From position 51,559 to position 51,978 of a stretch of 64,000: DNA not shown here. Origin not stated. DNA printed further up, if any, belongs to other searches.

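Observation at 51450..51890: Standalone 40-aa acidic ORF with strong RBS and its own terminator, preceded by direct repeats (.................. x2)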

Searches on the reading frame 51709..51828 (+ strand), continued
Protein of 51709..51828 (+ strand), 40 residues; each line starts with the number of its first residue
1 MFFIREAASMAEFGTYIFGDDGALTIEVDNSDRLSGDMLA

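Call 43: predict_structure(alignment_id=A2)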
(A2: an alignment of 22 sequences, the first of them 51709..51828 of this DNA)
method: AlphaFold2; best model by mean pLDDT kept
length: 40 residues; sequences in the alignment: 22
mean_pLDDT: 55.7   pTM: 0.15
mean pLDDT of the five models: 55.7, 54.8, 54.6, 53.5, 52.8
residues with pLDDT >= 90: 0; 70-90: 0; 50-70: 34; < 50: 6
segments of 3 or more residues with pLDDT < 50: 1-3
pLDDT, mean of each block of 10 residues (from residue 1): 48 55 62 57
secondary structure, 60 per line:
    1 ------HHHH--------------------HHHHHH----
elements in order: H7-10 H31-36

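Call 46: search_dna_similar(query=window:51709-51828:+, collection=phages, mode=protein, max_evalue=1)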
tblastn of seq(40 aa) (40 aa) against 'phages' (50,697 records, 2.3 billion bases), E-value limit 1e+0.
No match.

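Call 47: search_dna_similar(query=window:51709-51828:+, collection=plasmids, mode=protein, max_evalue=1)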
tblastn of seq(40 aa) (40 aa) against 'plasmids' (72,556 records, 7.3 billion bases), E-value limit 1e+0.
No match.

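Call 48: find_related_loci(query=A2, collection=viral_contigs, flank=3000)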
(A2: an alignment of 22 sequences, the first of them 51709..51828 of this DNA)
Query A2 (40 aa) in viral_contigs; peptide patterns used: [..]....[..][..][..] (x = any residue, [..] = any of these).
119 stretches matched a pattern, but none encodes a relative of the query by tblastn (E <= 1e-3).

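Call 67: find_homologous_proteins(query=A2, max_evalue=10)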
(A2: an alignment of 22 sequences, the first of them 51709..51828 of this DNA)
Query A2 (22 sequences) (40 aa, profile of the alignment): 36 proteins with E <= 10 among 459 candidates.
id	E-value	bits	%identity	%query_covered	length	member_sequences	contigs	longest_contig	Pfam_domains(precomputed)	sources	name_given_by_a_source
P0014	1.1e-19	88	35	78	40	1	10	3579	-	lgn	-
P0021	1.1e-19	88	54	33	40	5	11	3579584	-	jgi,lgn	jgi:hypothetical protein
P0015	4.2e-19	86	48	63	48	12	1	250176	-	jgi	-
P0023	4.8e-19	86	41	43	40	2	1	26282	-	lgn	-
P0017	9.8e-19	85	45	73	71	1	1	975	-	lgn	-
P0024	1.3e-18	84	47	43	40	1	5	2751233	-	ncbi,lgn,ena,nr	ncbi:hypothetical protein [Corynebacterium terpenotabidum]|nr:hypothetical protein [Corynebacterium 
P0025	1.4e-18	84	39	55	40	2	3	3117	-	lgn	-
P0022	1.7e-18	84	40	63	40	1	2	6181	-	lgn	-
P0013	1.8e-18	84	32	55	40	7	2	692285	-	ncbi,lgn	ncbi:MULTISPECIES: hypothetical protein [unclassified Corynebacterium]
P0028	2.3e-18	83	64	28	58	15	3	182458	-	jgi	-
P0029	2.4e-18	83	55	28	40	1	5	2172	-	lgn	-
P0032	5.7e-18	82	-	-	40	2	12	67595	-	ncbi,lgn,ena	ncbi:hypothetical protein [Corynebacterium variabile]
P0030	6.6e-18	82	55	28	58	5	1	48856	-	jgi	-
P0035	3.4e-17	80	55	28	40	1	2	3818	-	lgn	-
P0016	3.5e-17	80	38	73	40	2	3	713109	-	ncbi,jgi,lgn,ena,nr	ncbi:hypothetical protein [Corynebacterium kalidii]|jgi:hypothetical protein|nr:hypothetical protein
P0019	1.7e-11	61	56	98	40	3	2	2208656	-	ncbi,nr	ncbi:hypothetical protein [Corynebacterium anserum]|nr:hypothetical protein [Corynebacterium anserum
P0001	1.8e-10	58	98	100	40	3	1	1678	-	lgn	-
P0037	2.2e-10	58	49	98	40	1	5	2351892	-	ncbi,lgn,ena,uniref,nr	ncbi:hypothetical protein CUROG_06615 [Corynebacterium urogenitale]|uniref:Uncharacterized protein n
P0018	1.0e-9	56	56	98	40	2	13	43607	-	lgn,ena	-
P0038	1.1e-8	52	-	-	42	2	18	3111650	-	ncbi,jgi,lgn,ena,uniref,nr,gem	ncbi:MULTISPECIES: hypothetical protein [Corynebacterium]|jgi:hypothetical protein|uniref:Uncharacte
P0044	4.0e-3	35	58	65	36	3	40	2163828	-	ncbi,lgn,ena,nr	ncbi:hypothetical protein JOF49_001054 [Corynebacterium suicordis]|nr:hypothetical protein [Coryneba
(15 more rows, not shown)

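Call 69: find_encoding_contigs(protein=P0038, flank=6000, max_places=1)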
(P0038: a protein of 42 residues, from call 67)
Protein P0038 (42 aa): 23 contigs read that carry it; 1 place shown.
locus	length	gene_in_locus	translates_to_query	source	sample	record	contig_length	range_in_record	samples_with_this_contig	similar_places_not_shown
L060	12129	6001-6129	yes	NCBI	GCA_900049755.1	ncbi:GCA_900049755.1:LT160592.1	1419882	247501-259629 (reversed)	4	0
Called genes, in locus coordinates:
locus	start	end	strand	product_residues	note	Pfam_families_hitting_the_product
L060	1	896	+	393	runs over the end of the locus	PF00266:Aminotran_5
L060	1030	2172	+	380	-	PF03054:tRNA_Me_trans, PF20259:tRNA_Me_trans_M, PF20258:tRNA_Me_trans_C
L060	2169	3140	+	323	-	-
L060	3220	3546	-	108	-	PF03992:ABM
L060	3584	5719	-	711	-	PF22745:Nlig-Ia, PF01653:DNA_ligase_aden, PF03120:OB_DNA_ligase, PF03119:DNA_ligase_ZBD, PF12826:HHH_2, PF14520:HHH_5 (weak), PF00533:BRCT, PF12738:PTCB-BRCT (weak)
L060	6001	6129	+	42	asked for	-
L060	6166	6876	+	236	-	PF00929:RNase_T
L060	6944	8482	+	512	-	PF00291:PALP, PF00585:Thr_dehydrat_C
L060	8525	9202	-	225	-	-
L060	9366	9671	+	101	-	PF02686:GatC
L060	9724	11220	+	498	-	PF01425:Amidase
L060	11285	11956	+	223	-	PF00293:NUDIX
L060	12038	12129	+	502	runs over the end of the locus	PF00083:Sugar_tr, PF07690:MFS_1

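Call 70: find_encoding_contigs(protein=P0044, flank=6000, max_places=1)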
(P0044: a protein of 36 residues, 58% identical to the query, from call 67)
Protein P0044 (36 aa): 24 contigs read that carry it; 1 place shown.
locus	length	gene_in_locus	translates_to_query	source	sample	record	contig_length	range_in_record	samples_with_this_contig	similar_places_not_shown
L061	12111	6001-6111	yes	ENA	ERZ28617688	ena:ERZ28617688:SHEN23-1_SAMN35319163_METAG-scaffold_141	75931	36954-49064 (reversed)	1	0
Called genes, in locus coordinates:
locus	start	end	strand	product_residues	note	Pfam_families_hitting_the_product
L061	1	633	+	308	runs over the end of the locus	-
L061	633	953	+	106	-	PF04134:DCC1-like (faint)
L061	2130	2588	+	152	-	PF03073:TspO_MBR (weak)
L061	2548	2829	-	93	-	PF00533:BRCT, PF12738:PTCB-BRCT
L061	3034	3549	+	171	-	-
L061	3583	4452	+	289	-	-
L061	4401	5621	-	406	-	-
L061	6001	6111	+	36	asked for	-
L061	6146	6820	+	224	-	PF00929:RNase_T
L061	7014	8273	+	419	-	PF00375:SDF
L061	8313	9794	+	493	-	PF00291:PALP, PF00585:Thr_dehydrat_C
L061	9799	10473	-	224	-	-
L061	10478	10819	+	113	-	PF02686:GatC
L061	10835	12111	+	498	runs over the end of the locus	PF01425:Amidase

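Call 71: find_encoding_contigs(protein=P0037, flank=6000, max_places=1)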
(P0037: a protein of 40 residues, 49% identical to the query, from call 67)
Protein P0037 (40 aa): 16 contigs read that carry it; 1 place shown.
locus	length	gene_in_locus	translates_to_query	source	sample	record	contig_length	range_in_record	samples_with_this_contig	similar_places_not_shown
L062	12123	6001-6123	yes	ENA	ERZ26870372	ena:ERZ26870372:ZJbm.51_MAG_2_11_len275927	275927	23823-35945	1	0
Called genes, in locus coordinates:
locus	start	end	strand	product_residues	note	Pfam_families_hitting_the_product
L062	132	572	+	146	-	PF04134:DCC1-like (faint)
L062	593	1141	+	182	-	PF03073:TspO_MBR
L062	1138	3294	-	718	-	PF22745:Nlig-Ia, PF01653:DNA_ligase_aden, PF03120:OB_DNA_ligase, PF03119:DNA_ligase_ZBD, PF12826:HHH_2, PF14520:HHH_5 (weak), PF00533:BRCT, PF12738:PTCB-BRCT (weak)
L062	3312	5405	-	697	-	PF00092:VWA, PF13519:VWA_2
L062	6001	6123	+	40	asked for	-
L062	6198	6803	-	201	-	PF00072:Response_reg, PF00196:GerE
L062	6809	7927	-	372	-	PF07730:HisKA_3, PF02518:HATPase_c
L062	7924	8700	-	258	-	-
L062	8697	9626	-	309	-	PF00005:ABC_tran, PF13304:AAA_21 (faint)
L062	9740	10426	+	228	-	PF00929:RNase_T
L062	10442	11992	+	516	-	PF00291:PALP, PF00585:Thr_dehydrat_C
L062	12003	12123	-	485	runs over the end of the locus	PF02720:DUF222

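Call 91: predict_structure(alignment_id=A7)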
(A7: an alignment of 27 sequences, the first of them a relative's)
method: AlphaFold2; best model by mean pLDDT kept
length: 40 residues; sequences in the alignment: 27
mean_pLDDT: 62.1   pTM: 0.27
mean pLDDT of the five models: 62.1, 61.5, 61.3, 61.2, 59.8
residues with pLDDT >= 90: 0; 70-90: 13; 50-70: 24; < 50: 3
segments of 3 or more residues with pLDDT < 50: none
pLDDT, mean of each block of 10 residues (from residue 1): 75 66 53 54
secondary structure, 60 per line:
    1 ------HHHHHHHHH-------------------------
elements in order: H7-15

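Call 92: search_protein_families(library=padloc, proteins=[window:51709-51828:+], max_evalue=10)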
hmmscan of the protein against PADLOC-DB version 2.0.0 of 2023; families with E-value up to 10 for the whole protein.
seq(40 aa): 0 families

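Call 93: search_protein_families(library=phrogs, proteins=[window:51709-51828:+], max_evalue=10)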
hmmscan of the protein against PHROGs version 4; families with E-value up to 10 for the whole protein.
seq(40 aa): 0 families
